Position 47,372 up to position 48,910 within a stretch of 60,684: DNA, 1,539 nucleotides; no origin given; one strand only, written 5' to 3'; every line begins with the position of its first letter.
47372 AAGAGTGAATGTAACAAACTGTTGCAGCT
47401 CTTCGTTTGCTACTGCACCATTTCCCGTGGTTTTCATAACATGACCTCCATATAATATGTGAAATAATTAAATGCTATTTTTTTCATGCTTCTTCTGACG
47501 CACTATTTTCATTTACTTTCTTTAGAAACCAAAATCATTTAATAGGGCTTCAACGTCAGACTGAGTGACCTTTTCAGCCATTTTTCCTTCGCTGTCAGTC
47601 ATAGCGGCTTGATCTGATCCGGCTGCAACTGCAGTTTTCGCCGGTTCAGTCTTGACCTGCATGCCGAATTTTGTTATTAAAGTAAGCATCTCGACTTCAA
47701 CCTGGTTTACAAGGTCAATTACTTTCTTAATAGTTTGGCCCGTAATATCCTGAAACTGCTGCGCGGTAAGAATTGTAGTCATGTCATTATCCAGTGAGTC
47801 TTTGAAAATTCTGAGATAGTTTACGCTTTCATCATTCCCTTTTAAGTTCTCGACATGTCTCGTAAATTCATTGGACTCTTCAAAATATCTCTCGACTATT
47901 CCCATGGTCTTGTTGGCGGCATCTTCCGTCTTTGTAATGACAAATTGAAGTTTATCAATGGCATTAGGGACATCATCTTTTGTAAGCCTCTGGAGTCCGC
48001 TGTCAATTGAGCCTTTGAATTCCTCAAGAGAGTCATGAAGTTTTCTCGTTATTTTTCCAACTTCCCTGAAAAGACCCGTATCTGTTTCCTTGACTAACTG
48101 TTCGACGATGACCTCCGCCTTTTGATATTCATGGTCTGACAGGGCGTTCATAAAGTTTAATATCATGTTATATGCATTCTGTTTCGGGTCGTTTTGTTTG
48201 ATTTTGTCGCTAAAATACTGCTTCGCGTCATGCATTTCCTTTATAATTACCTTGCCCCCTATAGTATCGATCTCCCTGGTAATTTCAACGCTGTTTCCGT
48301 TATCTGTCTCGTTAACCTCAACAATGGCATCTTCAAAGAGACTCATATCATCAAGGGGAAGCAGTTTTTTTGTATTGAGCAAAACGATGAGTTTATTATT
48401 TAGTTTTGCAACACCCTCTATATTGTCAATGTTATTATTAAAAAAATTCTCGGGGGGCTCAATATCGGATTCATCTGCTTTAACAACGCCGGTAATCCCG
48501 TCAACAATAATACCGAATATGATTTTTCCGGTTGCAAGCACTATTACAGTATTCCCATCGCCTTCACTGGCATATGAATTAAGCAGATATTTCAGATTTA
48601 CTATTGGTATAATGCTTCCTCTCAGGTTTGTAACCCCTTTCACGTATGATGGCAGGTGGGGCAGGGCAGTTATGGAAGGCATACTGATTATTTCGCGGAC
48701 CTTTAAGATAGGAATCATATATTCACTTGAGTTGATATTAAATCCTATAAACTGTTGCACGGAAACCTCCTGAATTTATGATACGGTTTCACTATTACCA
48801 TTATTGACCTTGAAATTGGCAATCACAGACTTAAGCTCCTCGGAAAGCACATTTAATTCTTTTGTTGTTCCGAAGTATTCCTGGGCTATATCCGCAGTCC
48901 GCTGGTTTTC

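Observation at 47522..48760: CheW-CheZ fusion protein inside the chemotaxis operon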

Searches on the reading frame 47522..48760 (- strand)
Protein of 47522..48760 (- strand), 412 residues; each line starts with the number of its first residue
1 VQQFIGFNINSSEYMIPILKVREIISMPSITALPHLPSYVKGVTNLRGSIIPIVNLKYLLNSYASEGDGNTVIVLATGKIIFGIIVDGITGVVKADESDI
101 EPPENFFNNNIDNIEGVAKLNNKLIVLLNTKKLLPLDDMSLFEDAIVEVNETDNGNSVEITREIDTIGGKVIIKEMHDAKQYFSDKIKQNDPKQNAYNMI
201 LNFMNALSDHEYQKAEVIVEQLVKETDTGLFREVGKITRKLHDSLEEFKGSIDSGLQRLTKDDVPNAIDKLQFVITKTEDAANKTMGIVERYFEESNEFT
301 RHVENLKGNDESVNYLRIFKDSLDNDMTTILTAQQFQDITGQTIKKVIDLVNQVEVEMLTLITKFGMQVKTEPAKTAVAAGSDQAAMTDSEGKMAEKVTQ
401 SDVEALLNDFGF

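Call 3: search_protein_families(library=pfam, proteins=[window:47522-48760:-], max_evalue=0.01)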
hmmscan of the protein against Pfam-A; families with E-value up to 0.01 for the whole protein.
window:47522-48760:- (412 aa): 2 families
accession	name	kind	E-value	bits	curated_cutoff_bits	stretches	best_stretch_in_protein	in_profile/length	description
PF04344.18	CheZ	-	9.4e-36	124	30.7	2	321-412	112-203/203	Chemotaxis phosphatase, CheZ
PF01584.24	CheW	-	2.9e-32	111.6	23.5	1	3-134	1-134/138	CheW-like domain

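Call 4: search_protein_families(library=ncbifam, proteins=[window:47522-48760:-], max_evalue=1)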
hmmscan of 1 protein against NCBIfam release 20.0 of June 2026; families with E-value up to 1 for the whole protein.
window:47522-48760:- (412 aa): 6 families
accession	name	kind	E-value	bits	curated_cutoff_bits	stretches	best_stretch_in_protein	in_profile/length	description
NF007903.0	PRK10612.1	equivalog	5.9e-26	91.2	260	1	2-148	17-165/167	chemotaxis protein CheW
NF008368.0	PRK11166.1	equivalog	1.4e-20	74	257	2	324-412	131-217/217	protein phosphatase CheZ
NF008753.0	PRK11788.1-1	equivalog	0.0086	15.2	395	1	178-307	124-238/389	lipopolysaccharide assembly protein LapB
NF052304.1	CdsG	equivalog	0.01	16.1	170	1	175-245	57-126/133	CdsG family type III secretion system protein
NF003432.0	PRK04946.1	equivalog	0.057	13.3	128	1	132-197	5-72/181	endonuclease SmrB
NF008261.0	PRK11032.1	equivalog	0.17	11.9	183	1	259-332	21-95/160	zinc ribbon-containing protein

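Call 6: find_homologous_proteins(query=window:47522-48760:-, max_evalue=0.00001)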
Query window:47522-48760:- (412 aa): 1324 proteins with E <= 0.00001 among 5841 candidates; the best 120 are listed.
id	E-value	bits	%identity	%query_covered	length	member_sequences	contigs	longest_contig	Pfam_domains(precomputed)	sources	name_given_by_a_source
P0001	3.7e-261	884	100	100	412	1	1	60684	PF01584.25,PF04344.19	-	-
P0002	6.5e-217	738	81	100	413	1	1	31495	PF01584.25,PF04344.19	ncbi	-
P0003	3.8e-216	736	82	100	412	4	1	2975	PF01584.25,PF04344.19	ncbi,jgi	jgi:chemotaxis protein CheZ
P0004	1.3e-215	734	81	100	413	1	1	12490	PF01584.25,PF04344.19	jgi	jgi:chemotaxis signal transduction protein/chemotaxis regulatin CheY-phosphate phosphatase CheZ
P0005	6.7e-214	728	81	100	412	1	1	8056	PF01584.25,PF04344.19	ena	-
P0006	1.0e-211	721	80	100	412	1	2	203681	PF01584.25,PF04344.19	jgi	jgi:chemotaxis signal transduction protein/chemotaxis regulatin CheY-phosphate phosphatase CheZ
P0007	7.7e-211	718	80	100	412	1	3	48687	PF01584.25,PF04344.19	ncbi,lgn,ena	-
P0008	1.1e-210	718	80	100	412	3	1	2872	PF01584.25,PF04344.19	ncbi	-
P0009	1.8e-210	717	80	100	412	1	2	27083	PF01584.25,PF04344.19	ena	-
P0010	3.7e-210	716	79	100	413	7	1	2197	PF01584.25,PF04344.19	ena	-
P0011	2.1e-205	700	78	100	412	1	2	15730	PF01584.25,PF04344.19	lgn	-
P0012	3.7e-200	683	75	100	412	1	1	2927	PF01584.25,PF04344.19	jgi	-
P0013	1.2e-199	681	75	100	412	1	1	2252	PF01584.25,PF04344.19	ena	-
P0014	1.9e-199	681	75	100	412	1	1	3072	PF01584.25,PF04344.19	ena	-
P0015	1.5e-198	678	75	100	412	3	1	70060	PF01584.25,PF04344.19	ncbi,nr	ncbi:MAG: hypothetical protein C4560_03190 [Nitrospiraceae bacterium]|nr:MAG: hypothetical protein C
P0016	3.3e-197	673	75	100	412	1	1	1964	PF01584.25,PF04344.19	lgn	-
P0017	4.6e-197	673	74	100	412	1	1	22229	PF01584.25,PF04344.19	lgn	-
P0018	2.2e-196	671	79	94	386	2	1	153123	PF01584.25,PF04344.19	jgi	jgi:chemotaxis protein CheZ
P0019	2.5e-195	667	76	97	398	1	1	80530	PF01584.25,PF04344.19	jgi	-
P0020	1.7e-188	645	74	97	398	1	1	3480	PF01584.25,PF04344.19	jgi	jgi:chemotaxis protein CheZ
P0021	1.3e-186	638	71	100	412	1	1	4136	PF01584.25,PF04344.19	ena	-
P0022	6.4e-185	633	71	100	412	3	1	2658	PF01584.25,PF04344.19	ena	-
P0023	3.4e-184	630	74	97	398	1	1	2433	PF01584.25,PF04344.19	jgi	jgi:chemotaxis protein CheZ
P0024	1.4e-183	628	70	100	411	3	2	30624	PF01584.25,PF04344.19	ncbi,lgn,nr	ncbi:MAG: protein phosphatase CheZ [Nitrospirae bacterium]|nr:protein phosphatase CheZ [Nitrospirota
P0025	3.3e-182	624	73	97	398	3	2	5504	PF01584.25,PF04344.19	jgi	jgi:chemotaxis protein CheZ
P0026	2.3e-181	621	69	100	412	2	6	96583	PF01584.25,PF04344.19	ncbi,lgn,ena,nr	ncbi:MAG TPA: hypothetical protein ENG83_13620 [Nitrospirae bacterium]|nr:chemotaxis protein CheW [b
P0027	5.8e-180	617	69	100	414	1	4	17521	PF01584.25,PF04344.19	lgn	-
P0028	1.4e-179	615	69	100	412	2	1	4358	PF01584.25,PF04344.19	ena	-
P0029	1.7e-178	612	69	100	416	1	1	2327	PF01584.25,PF04344.19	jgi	jgi:chemotaxis protein CheZ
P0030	6.5e-178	610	67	100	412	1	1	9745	PF01584.25,PF04344.19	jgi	jgi:chemotaxis signal transduction protein/chemotaxis regulatin CheY-phosphate phosphatase CheZ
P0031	1.8e-177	608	68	100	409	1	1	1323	PF01584.25,PF04344.19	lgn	-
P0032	2.1e-177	608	67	100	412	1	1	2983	PF01584.25,PF04344.19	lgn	-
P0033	4.7e-177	607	68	100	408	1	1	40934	PF01584.25,PF04344.19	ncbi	-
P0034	1.7e-176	605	69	100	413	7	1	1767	PF01584.25,PF04344.19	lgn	-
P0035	2.2e-176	605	69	100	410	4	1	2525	PF01584.25,PF04344.19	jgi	-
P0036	4.7e-174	597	68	100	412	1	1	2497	PF01584.25,PF04344.19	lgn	-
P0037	1.2e-173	596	67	100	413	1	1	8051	PF01584.25,PF04344.19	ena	-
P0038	1.3e-173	596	67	99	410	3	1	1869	PF01584.25,PF04344.19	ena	-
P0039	2.9e-173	595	67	100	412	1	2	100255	PF01584.25,PF04344.19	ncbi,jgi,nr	ncbi:MAG: hypothetical protein C4526_03210 [Nitrospiraceae bacterium]|nr:MAG: hypothetical protein C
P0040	7.5e-173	593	67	100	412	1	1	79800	PF01584.25,PF04344.19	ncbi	-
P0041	1.0e-172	593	68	100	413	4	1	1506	PF01584.25,PF04344.19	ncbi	-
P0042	4.1e-172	591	69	97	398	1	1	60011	PF01584.25,PF04344.19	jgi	jgi:chemotaxis protein CheZ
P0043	1.9e-171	589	66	100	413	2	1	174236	PF01584.25,PF04344.19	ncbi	-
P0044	2.3e-171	588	66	100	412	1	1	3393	PF01584.25,PF04344.19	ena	-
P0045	3.0e-171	588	66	100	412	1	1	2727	PF01584.25,PF04344.19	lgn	-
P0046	3.9e-171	587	65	100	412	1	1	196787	PF01584.25,PF04344.19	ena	-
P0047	5.8e-171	587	65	100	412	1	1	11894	PF01584.25,PF04344.19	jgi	jgi:chemotaxis protein CheZ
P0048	9.0e-171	586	65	100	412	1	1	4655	PF01584.25,PF04344.19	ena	-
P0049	9.4e-171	586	66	100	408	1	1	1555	PF01584.25,PF04344.19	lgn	-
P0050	9.6e-171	586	65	100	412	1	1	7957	PF01584.25,PF04344.19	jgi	-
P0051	1.2e-170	586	66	100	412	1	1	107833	PF01584.25,PF04344.19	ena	-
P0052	1.3e-170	586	65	100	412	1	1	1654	PF01584.25,PF04344.19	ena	-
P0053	2.4e-170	585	67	100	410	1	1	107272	PF01584.25,PF04344.19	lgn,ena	-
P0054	2.5e-170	585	67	100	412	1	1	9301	PF01584.25,PF04344.19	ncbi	-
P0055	3.7e-170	584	66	100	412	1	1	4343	PF01584.25,PF04344.19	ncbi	-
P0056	6.7e-170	583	64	100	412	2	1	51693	PF01584.25,PF04344.19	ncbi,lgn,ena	-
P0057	1.0e-169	583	64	100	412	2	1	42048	PF01584.25,PF04344.19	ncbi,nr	ncbi:MAG: hypothetical protein GXP46_02230 [Deferribacteres bacterium]|nr:hypothetical protein [Defe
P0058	1.2e-169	583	69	97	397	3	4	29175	PF01584.25,PF04344.19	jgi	jgi:chemotaxis protein CheZ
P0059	1.6e-169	582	65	100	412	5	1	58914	PF01584.25,PF04344.19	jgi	jgi:chemotaxis protein CheZ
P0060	2.8e-169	581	65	100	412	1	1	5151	PF01584.25,PF04344.19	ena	-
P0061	3.3e-169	581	65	100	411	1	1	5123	PF01584.25,PF04344.19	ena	-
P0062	4.6e-169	581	66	100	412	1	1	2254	PF01584.25,PF04344.19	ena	-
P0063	7.4e-169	580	64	100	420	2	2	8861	PF01584.25,PF04344.19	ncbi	-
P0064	9.2e-169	580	65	100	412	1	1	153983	PF01584.25,PF04344.19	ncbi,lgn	-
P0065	1.1e-168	579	65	100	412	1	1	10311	PF01584.25,PF04344.19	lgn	-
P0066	2.2e-168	578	65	100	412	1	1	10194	PF01584.25,PF04344.19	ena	-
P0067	4.8e-168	577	65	100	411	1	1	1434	PF01584.25,PF04344.19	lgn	-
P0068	4.9e-168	577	67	97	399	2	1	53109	PF01584.25,PF04344.19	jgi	-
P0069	5.6e-168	577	66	100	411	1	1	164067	PF01584.25,PF04344.19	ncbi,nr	ncbi:MAG: protein phosphatase CheZ [Nitrospirae bacterium]|nr:protein phosphatase CheZ [Nitrospirota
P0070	5.6e-168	577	65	100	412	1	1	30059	PF01584.25,PF04344.19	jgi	-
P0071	7.8e-168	577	64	100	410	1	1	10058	PF01584.25,PF04344.19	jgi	jgi:chemotaxis signal transduction protein/chemotaxis regulatin CheY-phosphate phosphatase CheZ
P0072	1.2e-167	576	65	100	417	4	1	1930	PF01584.25,PF04344.19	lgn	-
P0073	2.3e-167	575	64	100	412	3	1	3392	PF01584.25,PF04344.19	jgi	-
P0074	3.0e-167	575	64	100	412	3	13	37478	PF01584.25,PF04344.19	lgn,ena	-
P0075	4.9e-167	574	64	100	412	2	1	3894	PF01584.25,PF04344.19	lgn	-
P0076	6.0e-167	574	64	100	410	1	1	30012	PF01584.25,PF04344.19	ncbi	-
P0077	1.1e-166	573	64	100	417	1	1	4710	PF01584.25,PF04344.19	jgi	jgi:chemotaxis protein CheZ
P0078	1.4e-166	573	68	97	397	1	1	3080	PF01584.25,PF04344.19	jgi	-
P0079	4.2e-166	571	65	100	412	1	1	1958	PF01584.25,PF04344.19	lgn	-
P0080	4.6e-166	571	63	100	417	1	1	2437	PF01584.25,PF04344.19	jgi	jgi:chemotaxis protein CheZ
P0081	5.7e-166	570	66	97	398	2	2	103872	PF01584.25,PF04344.19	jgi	-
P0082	8.8e-166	570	65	100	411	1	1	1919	PF01584.25,PF04344.19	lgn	-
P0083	1.2e-165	569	67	100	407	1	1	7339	PF01584.25,PF04344.19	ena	-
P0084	1.4e-165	569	64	100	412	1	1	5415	PF01584.25,PF04344.19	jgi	-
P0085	1.5e-165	569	66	100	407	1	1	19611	PF01584.25,PF04344.19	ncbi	-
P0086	3.1e-165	568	63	100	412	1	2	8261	PF01584.25,PF04344.19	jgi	-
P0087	5.1e-165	567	65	100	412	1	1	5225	PF01584.25,PF04344.19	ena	-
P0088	8.2e-165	567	62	100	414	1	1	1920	PF01584.25,PF04344.19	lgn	-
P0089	8.4e-165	567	63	100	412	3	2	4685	PF01584.25,PF04344.19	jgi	-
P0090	1.3e-164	566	64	100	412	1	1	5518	PF01584.25,PF04344.19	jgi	-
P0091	1.8e-164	566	64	100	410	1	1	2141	PF01584.25,PF04344.19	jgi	jgi:chemotaxis signal transduction protein/chemotaxis regulatin CheY-phosphate phosphatase CheZ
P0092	2.9e-164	565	63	100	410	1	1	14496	PF01584.25,PF04344.19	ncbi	-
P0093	3.9e-164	564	64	100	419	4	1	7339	PF01584.25,PF04344.19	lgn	-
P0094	2.5e-163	562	65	97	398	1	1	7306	PF01584.25,PF04344.19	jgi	-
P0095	2.7e-163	562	63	100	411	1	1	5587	PF01584.25,PF04344.19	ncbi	-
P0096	3.2e-163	561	62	100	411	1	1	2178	PF01584.25,PF04344.19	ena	-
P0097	4.3e-163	561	66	97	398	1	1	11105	PF01584.25,PF04344.19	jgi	jgi:chemotaxis protein CheZ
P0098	4.8e-163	561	62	100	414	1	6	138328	PF01584.25,PF04344.19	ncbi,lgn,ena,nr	ncbi:MAG: protein phosphatase CheZ [Nitrospira sp.]|nr:protein phosphatase CheZ [Candidatus Brocadia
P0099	4.9e-163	561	65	97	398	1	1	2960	PF01584.25,PF04344.19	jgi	jgi:chemotaxis protein CheZ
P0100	5.0e-163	561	63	100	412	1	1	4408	PF01584.25,PF04344.19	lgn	-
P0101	1.5e-162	559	62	100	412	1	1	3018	PF01584.25,PF04344.19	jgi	-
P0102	4.9e-162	558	65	97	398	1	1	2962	PF01584.25,PF04344.19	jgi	-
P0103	1.2e-161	556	63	97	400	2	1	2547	PF01584.25,PF04344.19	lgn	-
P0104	1.9e-161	556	61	100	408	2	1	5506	PF01584.25,PF04344.19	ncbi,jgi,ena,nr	ncbi:MAG: protein phosphatase CheZ [Nitrospirota bacterium]|nr:protein phosphatase CheZ [Nitrospirot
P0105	2.3e-161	555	63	100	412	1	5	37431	PF01584.25,PF04344.19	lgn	-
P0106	1.9e-160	552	65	97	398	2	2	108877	PF01584.25,PF04344.19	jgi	jgi:chemotaxis protein CheZ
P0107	4.0e-160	551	61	100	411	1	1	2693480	PF01584.25,PF04344.19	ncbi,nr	ncbi:MAG: protein phosphatase CheZ [Nitrospiraceae bacterium]|nr:MAG: protein phosphatase CheZ [Nitr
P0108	1.7e-159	549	62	100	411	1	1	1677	PF01584.25,PF04344.19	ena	-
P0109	2.9e-159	548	62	100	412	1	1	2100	PF01584.25,PF04344.19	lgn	-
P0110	5.8e-159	547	60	100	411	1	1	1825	PF01584.25,PF04344.19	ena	-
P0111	2.9e-158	545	61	100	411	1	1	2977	PF01584.25,PF04344.19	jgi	jgi:chemotaxis signal transduction protein/chemotaxis regulatin CheY-phosphate phosphatase CheZ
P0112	4.5e-158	544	62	97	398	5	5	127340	PF01584.25,PF04344.19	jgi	jgi:chemotaxis protein CheZ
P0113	5.0e-158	544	60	100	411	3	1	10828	PF01584.25,PF04344.19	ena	-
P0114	5.1e-158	544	63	97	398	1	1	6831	PF01584.25,PF04344.19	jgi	jgi:chemotaxis protein CheZ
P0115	2.9e-157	542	60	100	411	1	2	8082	PF01584.25,PF04344.19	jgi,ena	-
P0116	5.3e-157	541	60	100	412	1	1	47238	PF01584.25,PF04344.19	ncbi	-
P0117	1.6e-156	539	60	100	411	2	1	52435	PF01584.25,PF04344.19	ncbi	-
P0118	4.0e-156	538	60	100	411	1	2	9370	PF01584.25,PF04344.19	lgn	-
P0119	4.1e-156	538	60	100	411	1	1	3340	PF01584.25,PF04344.19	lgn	-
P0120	2.7e-155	535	59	100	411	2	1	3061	PF01584.25,PF04344.19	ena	-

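Call 20: search_solved_structures(query=window:47522-48760:-, max_evalue=0.01, show_alignments=4)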
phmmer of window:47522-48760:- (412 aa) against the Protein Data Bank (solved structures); distinct sequences matched with E-value up to 0.01: 8.
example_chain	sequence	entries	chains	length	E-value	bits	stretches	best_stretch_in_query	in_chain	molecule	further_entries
2ho9_A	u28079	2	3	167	4.9e-25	91.8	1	2-149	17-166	Chemotaxis protein cheW | CheW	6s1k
8c5v_E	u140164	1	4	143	3.1e-23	85.9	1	2-139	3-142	Chemotaxis protein CheW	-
2qdl_A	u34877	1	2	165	1.6e-17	67.1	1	4-135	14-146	Chemotaxis signal transduction protein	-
3ja6_A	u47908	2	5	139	7.1e-12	48.5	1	5-134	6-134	Chemotaxis protein CheW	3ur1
1k0s_A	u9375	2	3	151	7.4e-12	48.4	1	5-134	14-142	CHEMOTAXIS PROTEIN CHEW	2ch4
4jpb_W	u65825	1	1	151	8.7e-12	48.2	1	5-134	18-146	Chemotaxis protein CheW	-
1kmi_Z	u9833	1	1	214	3e-10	43.2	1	327-412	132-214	Chemotaxis protein cheZ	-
7y9n_A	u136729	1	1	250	9.1e-05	25.1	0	231-312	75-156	Spike protein S2',5HB-H2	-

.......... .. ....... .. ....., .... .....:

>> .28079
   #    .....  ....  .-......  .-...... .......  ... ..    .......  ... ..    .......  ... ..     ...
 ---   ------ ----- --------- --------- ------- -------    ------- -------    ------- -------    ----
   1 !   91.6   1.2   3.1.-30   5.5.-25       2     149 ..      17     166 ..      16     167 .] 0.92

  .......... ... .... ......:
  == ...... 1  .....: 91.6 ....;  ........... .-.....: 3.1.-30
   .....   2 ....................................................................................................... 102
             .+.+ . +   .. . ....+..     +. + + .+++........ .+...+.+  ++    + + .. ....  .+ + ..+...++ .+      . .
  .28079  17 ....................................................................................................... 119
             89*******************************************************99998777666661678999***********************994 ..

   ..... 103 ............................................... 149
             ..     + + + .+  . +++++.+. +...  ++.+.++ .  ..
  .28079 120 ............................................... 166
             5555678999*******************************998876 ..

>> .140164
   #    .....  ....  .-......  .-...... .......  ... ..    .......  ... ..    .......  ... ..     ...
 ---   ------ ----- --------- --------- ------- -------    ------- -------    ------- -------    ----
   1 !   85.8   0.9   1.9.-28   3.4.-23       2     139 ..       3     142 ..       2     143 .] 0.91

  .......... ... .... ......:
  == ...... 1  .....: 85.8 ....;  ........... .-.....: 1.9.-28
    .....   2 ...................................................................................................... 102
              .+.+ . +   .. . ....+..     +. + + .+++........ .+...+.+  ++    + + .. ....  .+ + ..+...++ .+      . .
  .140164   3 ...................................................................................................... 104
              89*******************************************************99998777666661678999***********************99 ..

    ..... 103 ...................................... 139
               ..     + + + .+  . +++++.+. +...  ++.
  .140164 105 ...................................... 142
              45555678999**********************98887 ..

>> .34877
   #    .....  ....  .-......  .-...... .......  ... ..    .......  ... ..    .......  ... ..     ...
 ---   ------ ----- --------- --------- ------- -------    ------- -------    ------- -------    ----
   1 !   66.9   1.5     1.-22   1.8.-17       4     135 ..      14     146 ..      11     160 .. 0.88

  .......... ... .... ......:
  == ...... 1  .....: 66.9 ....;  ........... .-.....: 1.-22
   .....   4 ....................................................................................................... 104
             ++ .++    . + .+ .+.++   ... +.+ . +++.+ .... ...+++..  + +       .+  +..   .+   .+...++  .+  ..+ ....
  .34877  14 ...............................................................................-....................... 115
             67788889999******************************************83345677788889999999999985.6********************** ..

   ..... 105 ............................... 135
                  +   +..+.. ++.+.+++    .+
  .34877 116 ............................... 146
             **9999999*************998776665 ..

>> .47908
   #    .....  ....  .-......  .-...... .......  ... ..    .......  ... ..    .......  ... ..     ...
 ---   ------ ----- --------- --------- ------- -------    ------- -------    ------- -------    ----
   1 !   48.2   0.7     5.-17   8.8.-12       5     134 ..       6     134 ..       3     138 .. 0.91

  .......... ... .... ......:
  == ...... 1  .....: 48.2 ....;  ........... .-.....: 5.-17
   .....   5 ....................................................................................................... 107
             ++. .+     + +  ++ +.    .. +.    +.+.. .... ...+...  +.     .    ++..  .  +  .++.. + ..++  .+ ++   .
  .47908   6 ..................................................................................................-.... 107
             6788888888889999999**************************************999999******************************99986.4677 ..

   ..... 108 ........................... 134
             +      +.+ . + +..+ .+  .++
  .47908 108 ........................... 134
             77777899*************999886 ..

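Call 23: find_related_loci(query=window:47522-48760:-, collection=genome_contigs, flank=8000)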
Query window:47522-48760:- (412 aa) in genome_contigs; peptide patterns used: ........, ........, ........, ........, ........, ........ (x = any residue, [..] = any of these).
81 stretches matched a pattern, but none encodes a relative of the query by tblastn (E <= 1e-3).
